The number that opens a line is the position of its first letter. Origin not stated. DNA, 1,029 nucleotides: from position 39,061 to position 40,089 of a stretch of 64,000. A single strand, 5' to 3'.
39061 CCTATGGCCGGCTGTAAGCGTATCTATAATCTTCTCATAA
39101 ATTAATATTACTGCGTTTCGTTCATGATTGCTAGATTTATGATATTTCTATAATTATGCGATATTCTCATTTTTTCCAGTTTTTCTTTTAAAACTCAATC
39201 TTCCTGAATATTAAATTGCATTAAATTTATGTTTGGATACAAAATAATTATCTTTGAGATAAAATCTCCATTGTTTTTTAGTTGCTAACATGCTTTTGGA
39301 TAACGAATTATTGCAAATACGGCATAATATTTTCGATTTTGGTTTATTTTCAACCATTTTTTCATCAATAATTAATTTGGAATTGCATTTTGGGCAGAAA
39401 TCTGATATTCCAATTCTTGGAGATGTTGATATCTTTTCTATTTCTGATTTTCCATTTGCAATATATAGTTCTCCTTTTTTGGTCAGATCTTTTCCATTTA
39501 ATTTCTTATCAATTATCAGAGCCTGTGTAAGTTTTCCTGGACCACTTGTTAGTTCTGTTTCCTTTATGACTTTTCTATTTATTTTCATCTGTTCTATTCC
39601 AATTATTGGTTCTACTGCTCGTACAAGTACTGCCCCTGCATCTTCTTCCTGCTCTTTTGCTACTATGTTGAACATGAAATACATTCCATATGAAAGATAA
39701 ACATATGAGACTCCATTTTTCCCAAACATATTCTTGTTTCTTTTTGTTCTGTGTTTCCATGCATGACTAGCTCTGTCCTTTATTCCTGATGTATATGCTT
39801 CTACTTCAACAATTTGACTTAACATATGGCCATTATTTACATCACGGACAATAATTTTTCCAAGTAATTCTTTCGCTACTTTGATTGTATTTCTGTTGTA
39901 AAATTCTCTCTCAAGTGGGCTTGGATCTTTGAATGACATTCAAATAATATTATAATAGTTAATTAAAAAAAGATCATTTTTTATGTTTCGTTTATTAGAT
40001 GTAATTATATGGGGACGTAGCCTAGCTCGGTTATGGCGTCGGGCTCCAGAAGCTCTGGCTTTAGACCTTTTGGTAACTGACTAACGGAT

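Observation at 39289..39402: A TFS-type Zn-ribbon module is inserted into a 3-methyladenine DNA glycosylase gene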

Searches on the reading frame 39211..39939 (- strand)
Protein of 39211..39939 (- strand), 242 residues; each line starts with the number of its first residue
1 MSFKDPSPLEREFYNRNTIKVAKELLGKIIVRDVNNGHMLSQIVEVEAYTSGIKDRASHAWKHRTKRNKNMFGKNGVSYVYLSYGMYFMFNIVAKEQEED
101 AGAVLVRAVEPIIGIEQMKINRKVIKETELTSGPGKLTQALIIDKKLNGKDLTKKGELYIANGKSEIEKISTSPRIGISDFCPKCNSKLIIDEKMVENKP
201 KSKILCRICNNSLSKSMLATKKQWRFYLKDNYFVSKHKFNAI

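Call 4: search_protein_families(library=pfam, proteins=[window:39211-39939:-], max_evalue=1)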
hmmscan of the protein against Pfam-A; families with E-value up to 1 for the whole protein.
window:39211-39939:- (242 aa): 9 families
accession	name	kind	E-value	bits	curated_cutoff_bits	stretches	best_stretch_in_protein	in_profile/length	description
PF02245.21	Pur_DNA_glyco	-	1e-57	194.9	27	1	12-180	1-167/181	Methylpurine-DNA glycosylase (MPG)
PF05129.18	Zn_ribbon_Elf1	-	0.002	18.6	29.8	1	182-217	25-60/79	Transcription elongation factor Elf1 like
PF13717.11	Zn_ribbon_4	-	0.048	14.1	30.3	1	182-211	5-33/36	zinc-ribbon domain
PF02150.21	Zn_ribbon_RPB9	-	0.1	13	25.2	1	181-209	3-27/36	RNA polymerases M/15 Kd subunit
PF03226.21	Yippee-Mis18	-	0.15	12.6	26.6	1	184-239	32-93/108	Yippee zinc-binding/DNA-binding /Mis18, centromere assembly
PF18439.7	zf_UBZ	-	0.15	12.2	25.6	0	181-194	4-17/32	Ubiquitin-Binding Zinc Finger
PF14279.12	HNH_5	-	0.45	10.9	27.5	0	202-220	30-50/56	HNH endonuclease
PF12773.13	DZR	-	0.62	10.7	27.3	0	180-214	13-35/45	Double zinc ribbon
PF14205.11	Cys_rich_KTR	-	1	9.7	25.5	0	181-194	29-42/54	Cysteine-rich KTR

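Call 5: search_protein_families(library=ncbifam, proteins=[window:39211-39939:-], max_evalue=0.1)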
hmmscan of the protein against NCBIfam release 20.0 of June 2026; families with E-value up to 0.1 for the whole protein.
window:39211-39939:- (242 aa): 7 families
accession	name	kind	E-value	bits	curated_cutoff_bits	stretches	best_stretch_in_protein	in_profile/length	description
TIGR00567.1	3mg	subfamily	2.3e-55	187.2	116.35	1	9-180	1-172/192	DNA-3-methyladenine glycosylase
NF002001.0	PRK00802.1-1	equivalog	3.5e-54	183.4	272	1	9-179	3-179/202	DNA-3-methyladenine glycosylase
NF002003.0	PRK00802.1-3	equivalog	2.9e-49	167.2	182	1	8-180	6-175/203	DNA-3-methyladenine glycosylase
NF002002.0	PRK00802.1-2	equivalog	1.1e-44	152.2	249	1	7-180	4-174/197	DNA-3-methyladenine glycosylase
NF002004.0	PRK00802.1-4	equivalog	3.7e-39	134.1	211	1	7-196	5-175/182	DNA-3-methyladenine glycosylase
NF002005.0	PRK00802.1-5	equivalog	5.5e-15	55.7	229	1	4-179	4-185/230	DNA-3-methyladenine glycosylase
NF047912.1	ECs_2282_CxxC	subfamily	0.048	13.6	37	0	182-218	5-42/60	ECs_2282 family putative zinc-binding protein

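Call 6: find_homologous_proteins(query=window:39211-39939:-, max_evalue=0.00001)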
Query window:39211-39939:- (242 aa): 2319 proteins with E <= 0.00001 among 2940 candidates; the best 120 are listed.
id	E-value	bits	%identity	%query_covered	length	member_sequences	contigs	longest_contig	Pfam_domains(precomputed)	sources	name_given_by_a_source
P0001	1.0e-151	521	97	100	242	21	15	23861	PF02245.22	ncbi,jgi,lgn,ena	-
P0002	1.7e-81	291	62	100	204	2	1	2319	PF02245.22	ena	-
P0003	1.0e-67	246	56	96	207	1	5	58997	PF02245.22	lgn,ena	-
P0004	2.4e-64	235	52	98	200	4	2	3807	PF02245.22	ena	-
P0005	4.2e-64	234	53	98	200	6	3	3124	PF02245.22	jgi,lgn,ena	-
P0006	6.7e-64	234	52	98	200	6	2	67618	PF02245.22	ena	-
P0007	8.2e-64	233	52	98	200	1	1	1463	PF02245.22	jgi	-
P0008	9.3e-64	233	52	98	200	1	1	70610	PF02245.22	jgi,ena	-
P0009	1.1e-63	233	52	98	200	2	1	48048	PF02245.22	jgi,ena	-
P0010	2.3e-63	232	52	98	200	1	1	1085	PF02245.22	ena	-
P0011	2.6e-63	232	52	98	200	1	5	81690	PF02245.22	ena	-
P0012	3.0e-63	231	52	98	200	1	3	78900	PF02245.22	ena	-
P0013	5.1e-63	231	52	98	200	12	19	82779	PF02245.22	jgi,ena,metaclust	metaclust:\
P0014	3.7e-62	228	52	98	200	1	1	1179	PF02245.22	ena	-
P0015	7.3e-62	227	52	95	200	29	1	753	PF02245.22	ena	-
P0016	8.2e-61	223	52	98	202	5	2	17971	PF02245.22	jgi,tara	jgi:DNA-3-methyladenine glycosylase|tara:strand:+ start:2642 stop:3250 length:609 start_codon:yes st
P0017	2.2e-59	219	49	98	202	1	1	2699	PF02245.22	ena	-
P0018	2.2e-59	219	49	98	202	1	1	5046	PF02245.22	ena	-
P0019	2.4e-59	219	49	98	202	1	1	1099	PF02245.22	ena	-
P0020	3.6e-59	218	49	98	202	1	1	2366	PF02245.22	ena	-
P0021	3.9e-59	218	49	98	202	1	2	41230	PF02245.22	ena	-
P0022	4.1e-59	218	50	98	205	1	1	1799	PF02245.22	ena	-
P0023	4.1e-59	218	49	98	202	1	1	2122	PF02245.22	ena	-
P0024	4.3e-59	218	49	98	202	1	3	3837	PF02245.22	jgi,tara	tara:strand:+ start:1590 stop:2198 length:609 start_codon:yes stop_codon:yes gene_type:complete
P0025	4.4e-59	218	49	98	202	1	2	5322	PF02245.22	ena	-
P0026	4.6e-59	218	49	98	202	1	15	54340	PF02245.22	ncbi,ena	-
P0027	4.9e-59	218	48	98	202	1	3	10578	PF02245.22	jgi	jgi:DNA-3-methyladenine glycosylase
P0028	4.9e-59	218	50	98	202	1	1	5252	PF02245.22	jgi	-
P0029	4.9e-59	218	49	98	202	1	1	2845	PF02245.22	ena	-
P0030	4.9e-59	218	50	98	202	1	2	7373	PF02245.22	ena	-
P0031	5.1e-59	218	49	98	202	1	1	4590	PF02245.22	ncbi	-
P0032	5.4e-59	217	49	98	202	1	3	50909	PF02245.22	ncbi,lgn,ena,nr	ncbi:MAG: DNA-3-methyladenine glycosylase [Thaumarchaeota archaeon]|nr:DNA-3-methyladenine glycosyla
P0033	5.4e-59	217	49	98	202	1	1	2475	PF02245.22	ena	-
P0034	5.4e-59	217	49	98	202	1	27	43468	PF02245.22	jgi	jgi:DNA-3-methyladenine glycosylase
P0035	5.7e-59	217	49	98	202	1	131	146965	PF02245.22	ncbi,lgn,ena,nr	ncbi:MAG TPA: DNA-3-methyladenine glycosylase [Nitrososphaerales archaeon]|nr:DNA-3-methyladenine gl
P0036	6.1e-59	217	50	98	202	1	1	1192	PF02245.22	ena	-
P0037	7.0e-59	217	49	98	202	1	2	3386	PF02245.22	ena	-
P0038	7.5e-59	217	48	98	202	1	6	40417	PF02245.22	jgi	-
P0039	8.0e-59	217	49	98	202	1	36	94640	PF02245.22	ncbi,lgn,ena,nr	ncbi:MAG: DNA-3-methyladenine glycosylase [Thaumarchaeota archaeon]|nr:DNA-3-methyladenine glycosyla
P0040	8.6e-59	217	49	98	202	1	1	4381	PF02245.22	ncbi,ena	-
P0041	8.8e-59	217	49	98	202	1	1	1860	PF02245.22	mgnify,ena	mgnify:FL=1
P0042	8.8e-59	217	49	98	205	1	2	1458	PF02245.22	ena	-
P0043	9.8e-59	217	49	98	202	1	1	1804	PF02245.22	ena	-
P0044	1.0e-58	217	49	98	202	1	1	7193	PF02245.22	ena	-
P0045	1.0e-58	217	49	98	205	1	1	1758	PF02245.22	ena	-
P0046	1.0e-58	217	50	98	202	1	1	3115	PF02245.22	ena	-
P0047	1.2e-58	216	49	98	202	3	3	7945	PF02245.22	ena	-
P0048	1.2e-58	216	49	98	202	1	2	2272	PF02245.22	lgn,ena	-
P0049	1.3e-58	216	49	96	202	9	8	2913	PF02245.22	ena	-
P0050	1.3e-58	216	49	98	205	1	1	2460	PF02245.22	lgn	-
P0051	1.3e-58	216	49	98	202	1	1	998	PF02245.22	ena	-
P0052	1.4e-58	216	50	98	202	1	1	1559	PF02245.22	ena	-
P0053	1.5e-58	216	49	98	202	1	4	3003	PF02245.22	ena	-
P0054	1.6e-58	216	49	98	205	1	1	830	PF02245.22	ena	-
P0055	1.9e-58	216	49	98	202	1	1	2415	PF02245.22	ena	-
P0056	1.9e-58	216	48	98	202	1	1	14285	PF02245.22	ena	-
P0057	2.1e-58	216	49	98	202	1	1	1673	PF02245.22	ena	-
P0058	2.1e-58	215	49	98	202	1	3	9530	PF02245.22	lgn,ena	-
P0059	2.5e-58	215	49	98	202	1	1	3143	PF02245.22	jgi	-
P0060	2.6e-58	215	49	98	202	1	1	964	PF02245.22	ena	-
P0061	2.6e-58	215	49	98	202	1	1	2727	PF02245.22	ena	-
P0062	2.8e-58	215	49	98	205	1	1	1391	PF02245.22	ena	-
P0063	3.3e-58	215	49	98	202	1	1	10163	PF02245.22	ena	-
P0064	4.6e-58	214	49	98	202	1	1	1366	PF02245.22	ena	-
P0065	4.8e-58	214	49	98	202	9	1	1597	PF02245.22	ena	-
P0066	5.0e-58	214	48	98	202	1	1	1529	PF02245.22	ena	-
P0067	5.1e-58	214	49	98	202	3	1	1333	PF02245.22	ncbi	-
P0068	5.3e-58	214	49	98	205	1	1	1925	PF02245.22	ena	-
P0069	6.1e-58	214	49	98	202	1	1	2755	PF02245.22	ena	-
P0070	7.3e-58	214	49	98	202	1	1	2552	PF02245.22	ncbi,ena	-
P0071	1.1e-57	213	49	98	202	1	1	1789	PF02245.22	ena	-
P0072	1.3e-57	213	49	98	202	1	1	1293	PF02245.22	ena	-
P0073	1.4e-57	213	49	98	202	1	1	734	PF02245.22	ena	-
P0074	2.9e-55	205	49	98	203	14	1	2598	PF02245.22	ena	-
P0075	6.9e-53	197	48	95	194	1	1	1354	PF02245.22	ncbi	-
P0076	7.9e-53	197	49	94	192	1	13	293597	PF02245.22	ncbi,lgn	ncbi:MAG: DNA-3-methyladenine glycosylase [Candidatus Nitrosocaldaceae archaeon]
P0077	6.2e-52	194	48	94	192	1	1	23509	PF02245.22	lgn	-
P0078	1.2e-51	193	50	96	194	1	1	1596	PF02245.22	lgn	-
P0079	3.0e-51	192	48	97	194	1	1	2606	PF02245.22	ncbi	-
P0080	4.9e-51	191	47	94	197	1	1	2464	PF02245.22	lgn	-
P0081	6.3e-51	191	48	97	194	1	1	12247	PF02245.22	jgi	jgi:DNA-3-methyladenine glycosylase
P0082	4.3e-50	188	48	95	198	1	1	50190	PF02245.22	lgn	-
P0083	6.5e-50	188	47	94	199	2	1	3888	PF02245.22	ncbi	-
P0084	2.0e-49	186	48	95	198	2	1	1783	PF02245.22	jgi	jgi:DNA-3-methyladenine glycosylase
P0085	3.5e-49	185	47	94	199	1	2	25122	PF02245.22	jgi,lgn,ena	-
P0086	3.9e-49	185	47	94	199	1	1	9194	PF02245.22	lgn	-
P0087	5.0e-49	185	53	80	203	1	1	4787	PF02245.22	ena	-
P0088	7.0e-49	184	46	97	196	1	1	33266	PF02245.22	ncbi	-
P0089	7.4e-49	184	46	97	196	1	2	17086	PF02245.22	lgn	-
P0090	8.3e-49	184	46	97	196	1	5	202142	PF02245.22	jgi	jgi:DNA-3-methyladenine glycosylase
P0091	8.9e-49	184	46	94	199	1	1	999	PF02245.22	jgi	-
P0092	8.9e-49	184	55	73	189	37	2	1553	PF02245.22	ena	-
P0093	1.1e-48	184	48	94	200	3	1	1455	PF02245.22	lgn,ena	-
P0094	2.2e-48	183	47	94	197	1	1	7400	PF02245.22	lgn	-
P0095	2.4e-48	183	48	94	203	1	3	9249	PF02245.22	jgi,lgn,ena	-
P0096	3.0e-48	182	46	94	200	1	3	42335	PF02245.22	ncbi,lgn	-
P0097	7.4e-48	181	46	94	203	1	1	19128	PF02245.22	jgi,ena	-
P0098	7.8e-48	181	52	80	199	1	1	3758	PF02245.22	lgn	-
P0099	1.1e-47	180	56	71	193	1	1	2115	PF02245.22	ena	-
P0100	1.3e-47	180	45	94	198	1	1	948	PF02245.22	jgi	jgi:DNA-3-methyladenine glycosylase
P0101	1.5e-47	180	48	94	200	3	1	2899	PF02245.22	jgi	-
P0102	1.6e-47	180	55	73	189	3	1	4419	PF02245.22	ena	-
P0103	1.6e-47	180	54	73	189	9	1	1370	PF02245.22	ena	-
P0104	2.3e-47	179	48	94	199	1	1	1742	PF02245.22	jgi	-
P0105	2.3e-47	179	45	94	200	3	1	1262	PF02245.22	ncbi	-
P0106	2.4e-47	179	54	73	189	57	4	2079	PF02245.22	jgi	-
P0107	2.9e-47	179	47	95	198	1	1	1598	PF02245.22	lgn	-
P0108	2.9e-47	179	53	74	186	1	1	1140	PF02245.22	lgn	-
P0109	3.5e-47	179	46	98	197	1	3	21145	PF02245.22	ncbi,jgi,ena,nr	ncbi:DNA-3-methyladenine glycosylase [Candidatus Bathyarchaeota archaeon]|nr:MAG: DNA-3-methyladenin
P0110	4.6e-47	178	50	80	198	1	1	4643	PF02245.22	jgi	-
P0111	5.6e-47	178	46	94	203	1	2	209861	PF02245.22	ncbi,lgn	-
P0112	5.7e-47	178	46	94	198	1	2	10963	PF02245.22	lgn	-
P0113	5.9e-47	178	46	94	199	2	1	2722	PF02245.22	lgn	-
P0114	6.7e-47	178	47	94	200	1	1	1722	PF02245.22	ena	-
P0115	8.3e-47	178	47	94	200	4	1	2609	PF02245.22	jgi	-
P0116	8.4e-47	178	46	94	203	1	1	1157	PF02245.22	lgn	-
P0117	9.5e-47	177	45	94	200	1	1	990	PF02245.22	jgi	-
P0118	1.0e-46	177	53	73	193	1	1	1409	PF02245.22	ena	-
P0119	1.1e-46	177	46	94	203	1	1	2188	PF02245.22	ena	-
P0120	1.2e-46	177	53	73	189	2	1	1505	PF02245.22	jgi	-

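Call 8: list_cluster_members(proteins=[P0001, window:39211-39936:-, P0002, P0003])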
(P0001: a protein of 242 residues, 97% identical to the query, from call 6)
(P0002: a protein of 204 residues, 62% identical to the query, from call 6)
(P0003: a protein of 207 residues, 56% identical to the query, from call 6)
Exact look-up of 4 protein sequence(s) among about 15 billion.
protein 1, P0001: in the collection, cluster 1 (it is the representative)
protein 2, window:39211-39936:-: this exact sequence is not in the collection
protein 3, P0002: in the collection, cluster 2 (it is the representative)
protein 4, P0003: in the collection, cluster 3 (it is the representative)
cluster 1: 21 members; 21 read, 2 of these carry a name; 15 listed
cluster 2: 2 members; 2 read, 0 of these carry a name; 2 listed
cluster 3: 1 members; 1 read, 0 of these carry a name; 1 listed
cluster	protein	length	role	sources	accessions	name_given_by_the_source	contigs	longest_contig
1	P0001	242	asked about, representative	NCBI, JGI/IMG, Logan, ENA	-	-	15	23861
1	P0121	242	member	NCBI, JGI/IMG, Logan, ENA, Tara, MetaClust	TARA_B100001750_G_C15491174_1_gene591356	DNA-3-methyladenine glycosylase | strand:+ start:193 stop:921 length:729 start_codon:yes stop_codon:yes gene_type:complete | TARA_148b_MES_0.22-3_C15491174_1_gene591356 COG2094 K03652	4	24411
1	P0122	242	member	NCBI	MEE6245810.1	MAG: DNA-3-methyladenine glycosylase [Thermoproteota archaeon]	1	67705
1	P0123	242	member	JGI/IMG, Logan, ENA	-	-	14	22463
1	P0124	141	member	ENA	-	-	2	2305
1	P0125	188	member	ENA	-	-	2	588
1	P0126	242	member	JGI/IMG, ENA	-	-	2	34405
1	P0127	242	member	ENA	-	-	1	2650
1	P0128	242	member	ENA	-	-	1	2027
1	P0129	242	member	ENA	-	-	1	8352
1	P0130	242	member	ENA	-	-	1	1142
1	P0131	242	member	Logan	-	-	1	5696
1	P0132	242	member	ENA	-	-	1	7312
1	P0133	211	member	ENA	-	-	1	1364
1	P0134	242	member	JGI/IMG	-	-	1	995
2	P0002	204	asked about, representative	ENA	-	-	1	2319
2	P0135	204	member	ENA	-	-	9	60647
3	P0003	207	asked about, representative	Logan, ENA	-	-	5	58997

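Call 15: find_related_loci(query=window:39211-39939:-, collection=genome_contigs, flank=10000)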
Query window:39211-39939:- (242 aa) in genome_contigs; peptide patterns used: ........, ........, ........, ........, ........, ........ (x = any residue, [..] = any of these).
119 stretches matched a pattern; 5 encode a relative of the query (tblastn E <= 1e-3); 5 distinct loci.
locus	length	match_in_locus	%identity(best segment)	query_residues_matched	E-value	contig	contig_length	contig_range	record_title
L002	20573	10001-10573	52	8-236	1e-69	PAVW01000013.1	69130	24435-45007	MAG: Thaumarchaeota archaeon isolate SAT139 152180, whole genome shotgun sequence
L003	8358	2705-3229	54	9-185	2e-54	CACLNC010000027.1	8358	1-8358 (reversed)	uncultured marine group I thaumarchaeote isolate AG-464-N14 genome assembly, contig: AG-464-N14_NODE_27, whole genome sh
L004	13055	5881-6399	55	5-179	2e-52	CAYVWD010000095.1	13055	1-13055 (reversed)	MAG TPA_asm: uncultured Candidatus Nitrosopelagicus sp. isolate SRP092796_co1_639 genome assembly, contig: k141_4790718,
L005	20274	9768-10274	51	9-179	6e-48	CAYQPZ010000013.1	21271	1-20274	MAG TPA_asm: uncultured Candidatus Nitrosopelagicus sp. isolate binchicken_co267_200 genome assembly, contig: NODE_1379_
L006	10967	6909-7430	51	9-184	4e-46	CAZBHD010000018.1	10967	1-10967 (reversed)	MAG TPA_asm: uncultured Candidatus Nitrosopelagicus sp. isolate SRP092796_co2_592 genome assembly, contig: k141_2259533,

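Call 16: find_encoding_contigs(protein=P0001, flank=10000, max_places=10)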
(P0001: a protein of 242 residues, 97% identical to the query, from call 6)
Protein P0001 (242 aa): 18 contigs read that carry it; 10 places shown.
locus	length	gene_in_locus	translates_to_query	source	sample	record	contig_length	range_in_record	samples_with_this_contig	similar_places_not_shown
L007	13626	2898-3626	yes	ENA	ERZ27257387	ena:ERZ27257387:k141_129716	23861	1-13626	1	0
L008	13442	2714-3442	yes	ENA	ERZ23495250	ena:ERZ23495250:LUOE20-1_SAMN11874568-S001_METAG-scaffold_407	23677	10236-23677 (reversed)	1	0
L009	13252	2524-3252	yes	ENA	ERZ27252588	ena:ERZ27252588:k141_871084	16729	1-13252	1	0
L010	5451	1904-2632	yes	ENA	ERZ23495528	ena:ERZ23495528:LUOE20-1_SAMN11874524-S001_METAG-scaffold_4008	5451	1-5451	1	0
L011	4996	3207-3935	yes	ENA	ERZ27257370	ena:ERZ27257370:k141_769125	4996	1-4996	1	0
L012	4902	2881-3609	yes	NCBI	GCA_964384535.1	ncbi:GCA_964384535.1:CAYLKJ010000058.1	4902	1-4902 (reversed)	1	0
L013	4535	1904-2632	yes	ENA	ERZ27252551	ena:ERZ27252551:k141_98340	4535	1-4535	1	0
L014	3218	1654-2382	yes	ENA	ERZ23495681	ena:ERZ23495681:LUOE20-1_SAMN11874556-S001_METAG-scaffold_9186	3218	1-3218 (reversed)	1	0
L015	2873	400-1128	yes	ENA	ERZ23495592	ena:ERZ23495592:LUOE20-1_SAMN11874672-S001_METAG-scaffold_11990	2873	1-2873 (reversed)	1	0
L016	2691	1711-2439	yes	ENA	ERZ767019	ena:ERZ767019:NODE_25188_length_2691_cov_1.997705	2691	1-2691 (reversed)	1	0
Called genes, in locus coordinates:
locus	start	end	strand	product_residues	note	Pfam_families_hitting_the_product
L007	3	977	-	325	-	?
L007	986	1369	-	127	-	PF26247:DUF8058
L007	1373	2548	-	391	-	PF12704:MacB_PCD, PF02687:FtsX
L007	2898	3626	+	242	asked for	PF02245:Pur_DNA_glyco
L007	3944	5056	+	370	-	PF07431:DUF1512, PF23542:DUF1512_C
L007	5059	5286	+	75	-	-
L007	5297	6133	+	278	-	PF00348:polyprenyl_synt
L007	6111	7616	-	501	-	PF00361:Proton_antipo_M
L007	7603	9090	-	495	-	PF01059:Oxidored_q5_N (weak), PF00361:Proton_antipo_M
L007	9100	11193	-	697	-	PF00662:Proton_antipo_N, PF00361:Proton_antipo_M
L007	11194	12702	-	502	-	PF00662:Proton_antipo_N (weak), PF00361:Proton_antipo_M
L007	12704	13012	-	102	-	PF00420:Oxidored_q2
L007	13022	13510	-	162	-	PF00499:Oxidored_q3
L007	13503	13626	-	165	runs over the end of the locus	PF13187:Fer4_9 (faint), PF13183:Fer4_8 (faint), PF13484:Fer4_16 (faint), PF14697:Fer4_21 (faint), PF12797:Fer4_2 (faint), PF13237:Fer4_10 (faint), PF12838:Fer4_7 (weak), PF00037:Fer4, +1 more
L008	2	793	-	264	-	?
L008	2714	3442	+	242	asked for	PF02245:Pur_DNA_glyco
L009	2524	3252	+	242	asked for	PF02245:Pur_DNA_glyco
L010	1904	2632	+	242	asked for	PF02245:Pur_DNA_glyco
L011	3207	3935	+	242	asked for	PF02245:Pur_DNA_glyco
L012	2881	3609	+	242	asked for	PF02245:Pur_DNA_glyco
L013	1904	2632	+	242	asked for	PF02245:Pur_DNA_glyco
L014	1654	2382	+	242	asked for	PF02245:Pur_DNA_glyco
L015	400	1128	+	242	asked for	PF02245:Pur_DNA_glyco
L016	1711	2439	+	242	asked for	PF02245:Pur_DNA_glyco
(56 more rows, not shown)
